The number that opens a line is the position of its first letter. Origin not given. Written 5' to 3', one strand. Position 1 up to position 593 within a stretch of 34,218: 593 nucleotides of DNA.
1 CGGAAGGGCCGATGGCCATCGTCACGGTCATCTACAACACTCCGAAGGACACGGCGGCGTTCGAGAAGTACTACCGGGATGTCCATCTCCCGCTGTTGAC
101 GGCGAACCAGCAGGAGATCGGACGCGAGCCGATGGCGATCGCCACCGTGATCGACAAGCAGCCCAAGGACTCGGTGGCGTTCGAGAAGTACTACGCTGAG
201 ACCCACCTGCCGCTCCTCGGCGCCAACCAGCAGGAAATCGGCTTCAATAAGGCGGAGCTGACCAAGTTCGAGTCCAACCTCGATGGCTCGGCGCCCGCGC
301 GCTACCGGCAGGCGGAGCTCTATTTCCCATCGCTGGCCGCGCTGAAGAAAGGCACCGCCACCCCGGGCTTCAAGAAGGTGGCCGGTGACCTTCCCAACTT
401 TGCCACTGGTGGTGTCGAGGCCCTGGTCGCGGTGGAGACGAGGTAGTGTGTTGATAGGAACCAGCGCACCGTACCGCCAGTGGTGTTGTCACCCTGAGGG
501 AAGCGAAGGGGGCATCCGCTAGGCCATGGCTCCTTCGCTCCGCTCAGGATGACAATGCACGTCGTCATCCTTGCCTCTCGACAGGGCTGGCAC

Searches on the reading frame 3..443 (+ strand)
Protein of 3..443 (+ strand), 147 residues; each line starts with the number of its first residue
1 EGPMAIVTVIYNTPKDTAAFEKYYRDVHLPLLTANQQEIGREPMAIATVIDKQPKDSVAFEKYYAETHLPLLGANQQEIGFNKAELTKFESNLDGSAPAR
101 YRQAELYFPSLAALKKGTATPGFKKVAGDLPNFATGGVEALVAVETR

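Call 71: search_protein_families(library=pfam, proteins=[window:3-443:+], max_evalue=0.0001)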
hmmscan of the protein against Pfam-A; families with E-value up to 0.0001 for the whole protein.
window:3-443:+ (147 aa): 1 family
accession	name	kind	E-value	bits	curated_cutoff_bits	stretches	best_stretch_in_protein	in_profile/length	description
PF07110.17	EthD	-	2.6e-10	41.8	22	1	56-135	5-94/96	EthD domain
